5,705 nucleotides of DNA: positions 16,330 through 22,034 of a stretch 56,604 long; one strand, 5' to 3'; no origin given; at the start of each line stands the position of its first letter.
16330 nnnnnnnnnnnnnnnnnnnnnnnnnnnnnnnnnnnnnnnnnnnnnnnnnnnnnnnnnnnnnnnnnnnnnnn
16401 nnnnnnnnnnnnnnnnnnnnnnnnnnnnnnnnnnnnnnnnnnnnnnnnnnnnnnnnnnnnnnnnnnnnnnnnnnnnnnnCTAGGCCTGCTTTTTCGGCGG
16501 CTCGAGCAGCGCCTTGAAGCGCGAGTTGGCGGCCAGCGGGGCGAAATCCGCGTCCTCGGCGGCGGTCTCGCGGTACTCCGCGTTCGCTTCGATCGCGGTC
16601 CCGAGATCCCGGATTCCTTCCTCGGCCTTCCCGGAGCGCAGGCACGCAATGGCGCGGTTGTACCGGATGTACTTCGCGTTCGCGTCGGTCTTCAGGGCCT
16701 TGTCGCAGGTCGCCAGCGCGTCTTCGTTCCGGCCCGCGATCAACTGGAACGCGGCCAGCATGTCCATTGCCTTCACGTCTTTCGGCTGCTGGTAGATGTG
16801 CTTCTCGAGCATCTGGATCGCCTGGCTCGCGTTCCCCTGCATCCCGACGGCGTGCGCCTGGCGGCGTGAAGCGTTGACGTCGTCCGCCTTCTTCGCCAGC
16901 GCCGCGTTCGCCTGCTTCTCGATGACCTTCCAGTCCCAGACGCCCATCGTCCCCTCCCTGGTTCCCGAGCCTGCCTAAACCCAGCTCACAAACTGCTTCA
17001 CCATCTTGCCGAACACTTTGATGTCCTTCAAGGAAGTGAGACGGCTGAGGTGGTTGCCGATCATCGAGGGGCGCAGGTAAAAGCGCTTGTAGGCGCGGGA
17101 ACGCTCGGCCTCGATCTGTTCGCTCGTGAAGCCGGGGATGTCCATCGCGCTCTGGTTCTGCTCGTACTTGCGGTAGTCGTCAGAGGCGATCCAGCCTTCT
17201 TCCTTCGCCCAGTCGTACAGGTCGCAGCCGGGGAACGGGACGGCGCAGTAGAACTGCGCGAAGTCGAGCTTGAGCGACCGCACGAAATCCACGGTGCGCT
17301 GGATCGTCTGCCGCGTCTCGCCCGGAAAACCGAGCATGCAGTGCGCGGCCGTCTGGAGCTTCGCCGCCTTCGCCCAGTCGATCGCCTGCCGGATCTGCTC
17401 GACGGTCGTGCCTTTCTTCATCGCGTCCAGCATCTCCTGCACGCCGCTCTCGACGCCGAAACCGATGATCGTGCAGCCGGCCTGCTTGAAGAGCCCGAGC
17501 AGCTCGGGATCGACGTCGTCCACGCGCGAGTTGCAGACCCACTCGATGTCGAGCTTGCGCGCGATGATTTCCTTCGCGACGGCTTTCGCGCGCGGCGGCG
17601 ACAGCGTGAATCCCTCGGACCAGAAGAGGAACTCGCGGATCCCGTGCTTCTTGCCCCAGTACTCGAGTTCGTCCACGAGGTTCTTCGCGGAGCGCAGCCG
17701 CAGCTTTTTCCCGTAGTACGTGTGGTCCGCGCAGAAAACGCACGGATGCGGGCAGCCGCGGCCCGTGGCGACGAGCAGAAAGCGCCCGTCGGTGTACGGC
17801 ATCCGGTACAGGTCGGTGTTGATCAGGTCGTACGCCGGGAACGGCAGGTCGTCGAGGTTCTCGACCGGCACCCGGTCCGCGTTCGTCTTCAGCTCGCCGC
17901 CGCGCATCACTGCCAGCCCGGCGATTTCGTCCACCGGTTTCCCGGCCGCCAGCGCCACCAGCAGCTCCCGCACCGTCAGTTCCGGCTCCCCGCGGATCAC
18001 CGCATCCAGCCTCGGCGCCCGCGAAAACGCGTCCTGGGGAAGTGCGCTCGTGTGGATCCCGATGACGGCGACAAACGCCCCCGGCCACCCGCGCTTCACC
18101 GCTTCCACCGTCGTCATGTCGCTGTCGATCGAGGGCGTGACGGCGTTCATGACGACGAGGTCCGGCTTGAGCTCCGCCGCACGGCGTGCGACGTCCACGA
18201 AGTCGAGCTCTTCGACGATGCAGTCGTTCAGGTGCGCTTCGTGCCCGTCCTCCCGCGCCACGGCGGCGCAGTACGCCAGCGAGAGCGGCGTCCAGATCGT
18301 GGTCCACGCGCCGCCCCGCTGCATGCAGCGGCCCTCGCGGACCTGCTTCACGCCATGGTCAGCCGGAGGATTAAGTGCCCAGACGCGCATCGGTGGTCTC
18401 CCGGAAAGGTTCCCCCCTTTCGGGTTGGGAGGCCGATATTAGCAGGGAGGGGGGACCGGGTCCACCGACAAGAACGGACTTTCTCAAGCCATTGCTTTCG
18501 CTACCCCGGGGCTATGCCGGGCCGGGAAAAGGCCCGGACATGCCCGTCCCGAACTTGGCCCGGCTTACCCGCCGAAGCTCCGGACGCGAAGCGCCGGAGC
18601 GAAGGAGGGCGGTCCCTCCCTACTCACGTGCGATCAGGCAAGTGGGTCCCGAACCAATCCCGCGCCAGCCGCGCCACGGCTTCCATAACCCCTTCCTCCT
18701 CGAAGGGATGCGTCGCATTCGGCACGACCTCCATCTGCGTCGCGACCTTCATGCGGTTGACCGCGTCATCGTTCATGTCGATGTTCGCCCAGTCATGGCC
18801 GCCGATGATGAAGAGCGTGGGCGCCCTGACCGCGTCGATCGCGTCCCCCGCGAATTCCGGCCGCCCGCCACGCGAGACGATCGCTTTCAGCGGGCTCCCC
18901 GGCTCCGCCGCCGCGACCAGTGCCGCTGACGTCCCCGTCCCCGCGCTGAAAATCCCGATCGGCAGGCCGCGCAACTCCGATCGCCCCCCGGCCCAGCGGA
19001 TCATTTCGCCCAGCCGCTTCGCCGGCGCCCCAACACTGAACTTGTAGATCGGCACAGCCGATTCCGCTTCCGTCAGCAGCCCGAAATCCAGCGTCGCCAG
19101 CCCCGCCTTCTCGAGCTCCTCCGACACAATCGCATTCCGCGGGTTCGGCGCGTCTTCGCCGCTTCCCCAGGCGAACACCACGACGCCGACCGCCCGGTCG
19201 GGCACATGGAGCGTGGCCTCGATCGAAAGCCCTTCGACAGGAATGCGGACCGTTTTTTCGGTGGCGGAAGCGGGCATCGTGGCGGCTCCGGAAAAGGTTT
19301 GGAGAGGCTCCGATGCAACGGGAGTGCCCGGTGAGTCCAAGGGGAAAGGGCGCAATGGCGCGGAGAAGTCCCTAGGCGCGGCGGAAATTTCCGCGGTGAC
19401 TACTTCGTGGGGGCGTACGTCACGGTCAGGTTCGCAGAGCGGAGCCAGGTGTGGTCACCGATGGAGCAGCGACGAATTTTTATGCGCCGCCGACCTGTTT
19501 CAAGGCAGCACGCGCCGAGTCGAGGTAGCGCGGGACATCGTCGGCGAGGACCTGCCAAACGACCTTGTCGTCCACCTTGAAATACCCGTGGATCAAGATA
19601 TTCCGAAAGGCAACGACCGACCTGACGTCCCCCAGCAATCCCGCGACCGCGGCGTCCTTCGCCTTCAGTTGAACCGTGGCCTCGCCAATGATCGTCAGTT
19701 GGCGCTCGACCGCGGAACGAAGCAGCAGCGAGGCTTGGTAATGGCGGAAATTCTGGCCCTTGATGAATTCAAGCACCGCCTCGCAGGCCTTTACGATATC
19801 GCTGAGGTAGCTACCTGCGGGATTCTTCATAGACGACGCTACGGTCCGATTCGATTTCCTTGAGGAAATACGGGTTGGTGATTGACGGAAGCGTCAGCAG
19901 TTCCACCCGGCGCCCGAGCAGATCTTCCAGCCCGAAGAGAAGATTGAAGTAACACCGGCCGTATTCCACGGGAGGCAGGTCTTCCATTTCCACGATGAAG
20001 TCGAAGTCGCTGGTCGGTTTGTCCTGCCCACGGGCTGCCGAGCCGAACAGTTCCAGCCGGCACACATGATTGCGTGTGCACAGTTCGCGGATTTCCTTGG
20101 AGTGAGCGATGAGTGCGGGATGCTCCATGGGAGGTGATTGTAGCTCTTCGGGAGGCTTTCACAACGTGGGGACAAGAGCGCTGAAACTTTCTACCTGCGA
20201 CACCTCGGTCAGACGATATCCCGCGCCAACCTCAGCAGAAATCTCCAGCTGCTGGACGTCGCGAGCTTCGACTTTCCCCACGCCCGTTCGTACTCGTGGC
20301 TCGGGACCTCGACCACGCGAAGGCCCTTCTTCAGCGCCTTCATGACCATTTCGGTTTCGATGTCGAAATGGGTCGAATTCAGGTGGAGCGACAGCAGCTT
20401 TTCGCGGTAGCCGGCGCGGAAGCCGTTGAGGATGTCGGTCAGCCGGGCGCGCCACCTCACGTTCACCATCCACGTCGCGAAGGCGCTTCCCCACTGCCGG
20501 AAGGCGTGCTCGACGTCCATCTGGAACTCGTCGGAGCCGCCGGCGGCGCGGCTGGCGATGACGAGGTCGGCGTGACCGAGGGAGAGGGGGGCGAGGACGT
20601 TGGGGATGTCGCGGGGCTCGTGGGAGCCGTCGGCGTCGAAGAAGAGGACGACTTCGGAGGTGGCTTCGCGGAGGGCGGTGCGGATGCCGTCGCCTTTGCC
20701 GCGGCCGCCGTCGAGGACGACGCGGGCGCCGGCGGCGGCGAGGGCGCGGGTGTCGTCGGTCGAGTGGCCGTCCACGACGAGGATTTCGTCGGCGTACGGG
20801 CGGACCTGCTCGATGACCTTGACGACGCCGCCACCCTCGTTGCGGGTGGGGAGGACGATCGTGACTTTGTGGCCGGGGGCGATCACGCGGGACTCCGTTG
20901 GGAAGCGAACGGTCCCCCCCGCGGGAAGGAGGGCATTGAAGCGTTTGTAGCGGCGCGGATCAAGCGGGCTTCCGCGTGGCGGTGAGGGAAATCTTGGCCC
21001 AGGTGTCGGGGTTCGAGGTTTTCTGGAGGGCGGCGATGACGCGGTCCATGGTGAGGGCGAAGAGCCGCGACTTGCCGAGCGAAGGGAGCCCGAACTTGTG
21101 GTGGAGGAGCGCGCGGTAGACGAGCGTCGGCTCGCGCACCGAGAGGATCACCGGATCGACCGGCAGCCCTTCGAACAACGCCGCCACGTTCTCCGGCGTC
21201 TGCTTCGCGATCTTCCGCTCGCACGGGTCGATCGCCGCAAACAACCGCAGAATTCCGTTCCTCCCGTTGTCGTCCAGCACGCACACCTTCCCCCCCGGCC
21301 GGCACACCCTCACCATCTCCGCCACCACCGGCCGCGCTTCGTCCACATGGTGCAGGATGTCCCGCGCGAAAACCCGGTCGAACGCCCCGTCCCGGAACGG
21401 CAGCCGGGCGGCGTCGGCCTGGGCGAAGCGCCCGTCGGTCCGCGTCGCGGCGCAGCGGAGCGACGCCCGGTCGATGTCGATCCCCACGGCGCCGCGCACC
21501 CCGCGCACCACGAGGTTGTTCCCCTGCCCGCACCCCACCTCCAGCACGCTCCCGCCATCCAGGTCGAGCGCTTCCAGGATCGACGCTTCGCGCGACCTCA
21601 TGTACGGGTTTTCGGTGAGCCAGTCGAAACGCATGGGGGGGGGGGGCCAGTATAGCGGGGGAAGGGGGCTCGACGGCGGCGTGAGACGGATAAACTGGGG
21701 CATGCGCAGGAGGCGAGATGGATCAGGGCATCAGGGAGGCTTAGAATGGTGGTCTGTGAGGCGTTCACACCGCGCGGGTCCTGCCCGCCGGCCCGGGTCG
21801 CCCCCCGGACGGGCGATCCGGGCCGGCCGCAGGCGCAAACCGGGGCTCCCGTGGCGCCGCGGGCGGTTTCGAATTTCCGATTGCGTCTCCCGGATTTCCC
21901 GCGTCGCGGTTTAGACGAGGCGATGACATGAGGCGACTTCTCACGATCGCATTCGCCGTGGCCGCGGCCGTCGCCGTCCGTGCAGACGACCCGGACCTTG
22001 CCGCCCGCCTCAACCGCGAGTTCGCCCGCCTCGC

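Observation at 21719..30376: Four copies of a 125-170 nt promoter-plus-leader element heading unrelated genes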

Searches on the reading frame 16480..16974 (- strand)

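Call 62: search_protein_families(library=pfam, proteins=[window:16480-16974:-], max_evalue=0.001)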
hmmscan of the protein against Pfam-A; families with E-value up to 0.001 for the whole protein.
window:16480-16974:- (164 aa): 6 families
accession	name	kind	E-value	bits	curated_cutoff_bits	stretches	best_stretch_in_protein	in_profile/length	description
PF13371.12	TPR_9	-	1.5e-06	28.5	35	1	82-138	10-65/73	Tetratricopeptide repeat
PF13431.12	TPR_17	-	5.3e-06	26.7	24.4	0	60-87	6-33/34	Tetratricopeptide repeat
PF13432.12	TPR_16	-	1.1e-05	26.2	32.7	0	80-132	10-61/65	Tetratricopeptide repeat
PF14561.12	TPR_20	-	3.5e-05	24.5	25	1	48-100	3-55/90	Tetratricopeptide repeat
PF00515.34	TPR_1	-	0.00017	21.7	27.8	0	77-97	11-31/34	Tetratricopeptide repeat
PF14559.12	TPR_19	-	0.00026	21.7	25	0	78-132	2-56/68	Tetratricopeptide repeat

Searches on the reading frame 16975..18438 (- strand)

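Call 44: search_protein_families(library=pfam, proteins=[window:16975-18438:-], max_evalue=0.01)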
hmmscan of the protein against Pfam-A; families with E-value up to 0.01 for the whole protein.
window:16975-18438:- (487 aa): 2 families
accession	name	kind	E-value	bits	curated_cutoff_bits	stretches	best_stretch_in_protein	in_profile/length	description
PF04055.27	Radical_SAM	-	4.4e-26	92.4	29.5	1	225-386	3-166/166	Radical SAM superfamily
PF02310.24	B12-binding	-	2.6e-15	56.8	32.1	1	47-159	10-120/121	B12 binding domain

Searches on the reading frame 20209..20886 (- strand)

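Call 44: search_protein_families(library=pfam, proteins=[window:20209-20886:-], max_evalue=0.01)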
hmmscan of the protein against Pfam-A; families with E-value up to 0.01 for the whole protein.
window:20209-20886:- (225 aa): 3 families
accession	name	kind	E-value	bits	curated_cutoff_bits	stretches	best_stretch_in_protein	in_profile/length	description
PF00535.33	Glycos_transf_2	-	7.6e-21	75.2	23.3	1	9-159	1-158/168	Glycosyl transferase family 2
PF12804.13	NTP_transf_3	-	2.9e-06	28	27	1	23-115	29-125/160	MobA-like NTP transferase domain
PF13641.12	Glyco_tranf_2_3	-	0.0014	19.1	27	1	8-202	3-212/230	Glycosyltransferase like family 2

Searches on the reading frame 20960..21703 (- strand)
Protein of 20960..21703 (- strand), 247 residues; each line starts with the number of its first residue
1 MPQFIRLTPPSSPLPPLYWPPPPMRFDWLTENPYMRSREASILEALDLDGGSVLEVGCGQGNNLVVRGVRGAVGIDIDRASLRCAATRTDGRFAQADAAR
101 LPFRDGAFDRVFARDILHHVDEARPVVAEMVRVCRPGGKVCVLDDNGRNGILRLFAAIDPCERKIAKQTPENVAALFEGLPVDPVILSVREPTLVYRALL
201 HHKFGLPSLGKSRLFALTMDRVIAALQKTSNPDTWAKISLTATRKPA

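Call 12: search_protein_families(library=pfam, proteins=[window:20960-21703:-], max_evalue=0.01)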
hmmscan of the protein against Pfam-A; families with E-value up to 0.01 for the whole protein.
window:20960-21703:- (247 aa): 7 families
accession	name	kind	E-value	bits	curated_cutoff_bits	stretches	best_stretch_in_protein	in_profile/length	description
PF08241.18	Methyltransf_11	-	2.2e-19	70.3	21.2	1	54-141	1-94/95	Methyltransferase domain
PF13649.12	Methyltransf_25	-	2.4e-16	60.6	27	1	53-138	1-97/97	Methyltransferase domain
PF13847.12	Methyltransf_31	-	2.2e-11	44.1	27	1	49-146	3-113/145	Methyltransferase domain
PF08242.18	Methyltransf_12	-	1.1e-09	39.4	30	1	54-139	1-97/98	Methyltransferase domain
PF13489.12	Methyltransf_23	-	1.1e-09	38.7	27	1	44-177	15-154/164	Methyltransferase domain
PF01209.24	Ubie_methyltran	-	6.5e-06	26.1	20.1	1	73-144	76-153/233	ubiE/COQ5 methyltransferase family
PF07021.18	MetW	-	1.3e-05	25.4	21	1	47-135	11-103/193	Methionine biosynthesis protein MetW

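Call 63: find_homologous_proteins(query=window:20960-21634:-, max_evalue=1e-20)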
Query window:20960-21634:- (224 aa): 13 proteins with E <= 1e-20 among 1397 candidates.
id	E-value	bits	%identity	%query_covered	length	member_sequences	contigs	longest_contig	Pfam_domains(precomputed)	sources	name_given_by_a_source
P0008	3.7e-145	499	100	100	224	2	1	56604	PF07021.19,PF13847.13,PF13489.13,PF13649.13,PF01209.25,PF08241.19,PF08242.19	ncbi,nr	ncbi:MAG: methyltransferase domain-containing protein [Planctomycetes bacterium]|nr:methyltransferas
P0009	2.0e-118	412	81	100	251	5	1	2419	PF07021.19,PF13847.13,PF13489.13,PF13649.13,PF01209.25,PF08241.19,PF08242.19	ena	-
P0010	8.9e-117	406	80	100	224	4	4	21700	PF07021.19,PF13847.13,PF13489.13,PF13649.13,PF08241.19,PF08242.19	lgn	-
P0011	9.6e-110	383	76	99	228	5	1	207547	PF13847.13,PF13489.13,PF13649.13,PF01209.25,PF08241.19,PF08242.19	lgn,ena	-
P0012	1.2e-102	360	75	100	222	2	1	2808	PF07021.19,PF13847.13,PF13489.13,PF13649.13,PF01209.25,PF08241.19,PF08242.19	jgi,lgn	-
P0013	6.9e-101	354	74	100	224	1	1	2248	PF07021.19,PF13847.13,PF13489.13,PF13649.13,PF01209.25,PF08241.19,PF08242.19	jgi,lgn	jgi:ubiquinone/menaquinone biosynthesis C-methylase UbiE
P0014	7.3e-101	354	72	100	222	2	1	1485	PF13847.13,PF13489.13,PF13649.13,PF01209.25,PF08241.19,PF08242.19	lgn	-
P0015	9.8e-98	344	72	99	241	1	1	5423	PF07021.19,PF13847.13,PF13489.13,PF13649.13,PF01209.25,PF08241.19,PF08242.19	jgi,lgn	jgi:ubiquinone/menaquinone biosynthesis C-methylase UbiE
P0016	5.9e-32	129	37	99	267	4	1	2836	PF07021.19,PF13847.13,PF13489.13,PF13649.13,PF01209.25,PF08241.19,PF08242.19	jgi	-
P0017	5.2e-31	126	39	100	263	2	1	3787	PF13847.13,PF13489.13,PF13649.13,PF01209.25,PF08241.19,PF08242.19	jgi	jgi:ubiquinone/menaquinone biosynthesis C-methylase UbiE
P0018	7.2e-31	126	42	83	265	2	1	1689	PF13847.13,PF13489.13,PF13649.13,PF01209.25,PF08241.19,PF08242.19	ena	-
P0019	2.4e-28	117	35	98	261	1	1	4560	PF13847.13,PF13489.13,PF13649.13,PF01739.25,PF01209.25,PF08241.19,PF08242.19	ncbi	-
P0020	1.5e-24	105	35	98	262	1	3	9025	PF13847.13,PF13489.13,PF13649.13,PF01209.25,PF08241.19,PF08242.19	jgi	-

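Call 64: find_encoding_contigs(protein=P0011, flank=10000, max_places=3)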
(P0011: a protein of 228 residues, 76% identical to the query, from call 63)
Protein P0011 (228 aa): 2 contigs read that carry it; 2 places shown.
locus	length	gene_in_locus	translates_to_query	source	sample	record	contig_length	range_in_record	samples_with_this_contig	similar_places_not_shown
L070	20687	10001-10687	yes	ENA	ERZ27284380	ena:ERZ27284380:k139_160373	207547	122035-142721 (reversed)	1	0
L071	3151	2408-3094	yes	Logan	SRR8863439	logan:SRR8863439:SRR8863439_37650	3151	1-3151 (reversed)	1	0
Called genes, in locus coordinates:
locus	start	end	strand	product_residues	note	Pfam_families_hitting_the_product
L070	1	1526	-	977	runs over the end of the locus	PF01139:RtcB, PF14890:Intein_splicing, PF01139:RtcB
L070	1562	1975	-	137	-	PF01951:Archease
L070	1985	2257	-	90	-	-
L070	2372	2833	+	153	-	PF00027:cNMP_binding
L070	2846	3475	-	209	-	-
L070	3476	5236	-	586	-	-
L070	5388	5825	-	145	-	-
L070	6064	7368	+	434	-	PF00083:Sugar_tr, PF07690:MFS_1, PF13347:MFS_2 (faint), PF06779:MFS_4, PF03137:OATP (weak)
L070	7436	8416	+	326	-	PF00005:ABC_tran, PF13304:AAA_21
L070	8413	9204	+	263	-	PF06182:ABC2_membrane_6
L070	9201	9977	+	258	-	PF06182:ABC2_membrane_6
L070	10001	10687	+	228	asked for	PF01209:Ubie_methyltran (weak), PF13489:Methyltransf_23, PF13847:Methyltransf_31, PF08241:Methyltransf_11, PF08242:Methyltransf_12, PF13649:Methyltransf_25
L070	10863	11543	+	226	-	PF00535:Glycos_transf_2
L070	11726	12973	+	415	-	-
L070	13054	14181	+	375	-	PF10604:Polyketide_cyc2 (faint), PF08327:AHSA1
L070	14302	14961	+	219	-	-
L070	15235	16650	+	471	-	PF02310:B12-binding, PF04055:Radical_SAM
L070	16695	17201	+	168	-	-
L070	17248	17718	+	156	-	PF13431:TPR_17 (faint)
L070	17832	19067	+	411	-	PF00278:Orn_DAP_Arg_deC, PF02784:Orn_Arg_deC_N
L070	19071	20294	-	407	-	-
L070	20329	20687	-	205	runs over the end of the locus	-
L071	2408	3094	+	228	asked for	PF01209:Ubie_methyltran (weak), PF13489:Methyltransf_23, PF13847:Methyltransf_31, PF08241:Methyltransf_11, PF08242:Methyltransf_12, PF13649:Methyltransf_25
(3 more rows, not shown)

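Call 65: find_encoding_contigs(protein=P0010, flank=10000, max_places=4)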
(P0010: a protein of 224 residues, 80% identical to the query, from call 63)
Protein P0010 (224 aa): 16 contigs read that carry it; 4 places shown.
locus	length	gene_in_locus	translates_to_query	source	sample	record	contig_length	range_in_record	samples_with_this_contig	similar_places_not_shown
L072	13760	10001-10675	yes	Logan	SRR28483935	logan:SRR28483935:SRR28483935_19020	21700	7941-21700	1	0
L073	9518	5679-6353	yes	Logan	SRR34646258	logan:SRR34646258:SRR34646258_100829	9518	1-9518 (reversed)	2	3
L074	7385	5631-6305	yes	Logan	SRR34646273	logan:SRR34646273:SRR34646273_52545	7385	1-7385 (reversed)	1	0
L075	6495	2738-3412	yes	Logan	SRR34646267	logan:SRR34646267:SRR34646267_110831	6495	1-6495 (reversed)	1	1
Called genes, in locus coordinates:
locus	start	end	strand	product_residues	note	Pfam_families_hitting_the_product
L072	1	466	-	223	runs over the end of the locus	-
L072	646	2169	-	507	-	-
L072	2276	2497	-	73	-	-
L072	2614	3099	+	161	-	-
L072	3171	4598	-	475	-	PF01139:RtcB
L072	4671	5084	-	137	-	PF01951:Archease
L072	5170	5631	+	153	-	PF00027:cNMP_binding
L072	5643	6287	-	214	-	-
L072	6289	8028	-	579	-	-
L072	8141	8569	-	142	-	PF03748:FliL (weak)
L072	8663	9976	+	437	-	PF00083:Sugar_tr, PF07690:MFS_1, PF06779:MFS_4, PF03137:OATP (weak)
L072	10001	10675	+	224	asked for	PF07021:MetW (weak), PF13489:Methyltransf_23, PF13847:Methyltransf_31, PF08241:Methyltransf_11, PF08242:Methyltransf_12, PF13649:Methyltransf_25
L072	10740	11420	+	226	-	PF00535:Glycos_transf_2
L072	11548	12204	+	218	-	-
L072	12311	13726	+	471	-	PF02310:B12-binding, PF04055:Radical_SAM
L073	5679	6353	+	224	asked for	PF07021:MetW (weak), PF13489:Methyltransf_23, PF13847:Methyltransf_31, PF08241:Methyltransf_11, PF08242:Methyltransf_12, PF13649:Methyltransf_25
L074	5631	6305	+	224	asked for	PF07021:MetW (weak), PF13489:Methyltransf_23, PF13847:Methyltransf_31, PF08241:Methyltransf_11, PF08242:Methyltransf_12, PF13649:Methyltransf_25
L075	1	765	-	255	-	?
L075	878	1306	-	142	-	PF03748:FliL (weak)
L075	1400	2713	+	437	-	PF00083:Sugar_tr, PF07690:MFS_1, PF06779:MFS_4, PF03137:OATP (weak)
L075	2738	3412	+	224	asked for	PF07021:MetW (weak), PF13489:Methyltransf_23, PF13847:Methyltransf_31, PF08241:Methyltransf_11, PF08242:Methyltransf_12, PF13649:Methyltransf_25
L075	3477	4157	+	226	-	PF00535:Glycos_transf_2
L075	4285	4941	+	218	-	-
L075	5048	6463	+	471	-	PF02310:B12-binding, PF04055:Radical_SAM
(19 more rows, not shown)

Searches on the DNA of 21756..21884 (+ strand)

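Call 80: build_rna_model(alignment_id=A5, structure=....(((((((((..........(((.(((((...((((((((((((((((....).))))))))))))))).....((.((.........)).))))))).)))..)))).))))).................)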
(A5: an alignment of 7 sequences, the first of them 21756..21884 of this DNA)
Model R1 built from alignment A5 (7 sequences, 134 columns); structure: as given.
model positions 130; base pairs 37; branch points 1; effective number of sequences 1.4; information 0.59 bits per position. Calibrated on 0.2 Mb of random sequence (short: E-values are rough).
structure used (alignment columns):
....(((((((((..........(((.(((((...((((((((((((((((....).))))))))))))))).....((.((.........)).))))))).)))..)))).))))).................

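Call 81: search_with_rna_model(model_id=R1, sources=[window, L010, L021, L025, L032, L041, L062, L063, L066, L070, L072, L073, L077, L012, L018, L023, L008], max_evalue=1)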
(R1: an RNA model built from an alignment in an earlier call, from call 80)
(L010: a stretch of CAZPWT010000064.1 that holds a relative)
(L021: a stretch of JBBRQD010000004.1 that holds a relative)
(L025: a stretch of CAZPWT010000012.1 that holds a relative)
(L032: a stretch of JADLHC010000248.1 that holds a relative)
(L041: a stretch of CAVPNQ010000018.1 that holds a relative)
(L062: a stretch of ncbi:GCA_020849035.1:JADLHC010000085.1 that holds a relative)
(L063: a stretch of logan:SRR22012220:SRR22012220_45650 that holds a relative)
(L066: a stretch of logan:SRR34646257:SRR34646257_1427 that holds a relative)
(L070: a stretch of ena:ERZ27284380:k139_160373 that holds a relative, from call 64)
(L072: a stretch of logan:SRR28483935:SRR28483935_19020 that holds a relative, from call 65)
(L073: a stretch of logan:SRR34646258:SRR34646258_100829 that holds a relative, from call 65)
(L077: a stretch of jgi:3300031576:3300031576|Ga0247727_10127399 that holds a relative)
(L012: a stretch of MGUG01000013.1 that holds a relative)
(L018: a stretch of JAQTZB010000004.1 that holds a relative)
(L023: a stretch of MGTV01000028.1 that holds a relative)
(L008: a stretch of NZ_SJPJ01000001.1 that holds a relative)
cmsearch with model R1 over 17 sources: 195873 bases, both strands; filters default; matches with E-value up to 1: 21.
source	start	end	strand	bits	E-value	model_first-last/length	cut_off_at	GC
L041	5658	5786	-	139.8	3e-36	1-130/130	no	0.71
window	30210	30339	-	135.4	5.4e-35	1-130/130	no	0.72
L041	7871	8000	-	129.8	1.9e-33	1-130/130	no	0.72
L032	322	448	-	129.5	2.4e-33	4-130/130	5'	0.74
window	21755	21885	+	95.7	6.4e-24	1-130/130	no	0.77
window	28104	28193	+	67.9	3.8e-16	1-130/130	no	0.68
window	24681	24770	+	67.8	4e-16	1-130/130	no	0.68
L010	2963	3082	-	59.6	7.8e-14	1-130/130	no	0.77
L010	2999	3111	+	44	1.9e-09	1-123/130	3'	0.79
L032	370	442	+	43.5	2.5e-09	21-105/130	no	0.77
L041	7916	7991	+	33.3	1.8e-06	20-105/130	no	0.76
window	30257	30330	+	33.1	2.1e-06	20-105/130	no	0.78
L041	5718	5752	+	32.5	3e-06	35-70/130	no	0.83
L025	3225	3350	-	26.6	0.00013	1-130/130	no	0.71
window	21789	21825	-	20.6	0.0063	35-70/130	no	0.89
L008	6956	7096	+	20.1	0.0085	1-130/130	no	0.57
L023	5448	5583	+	17.8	0.039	1-130/130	no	0.64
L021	1589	1643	-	16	0.12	1-130/130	no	0.53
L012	4308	4374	-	14.7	0.28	1-130/130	no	0.61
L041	2794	2866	+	14.7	0.28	1-130/130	no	0.77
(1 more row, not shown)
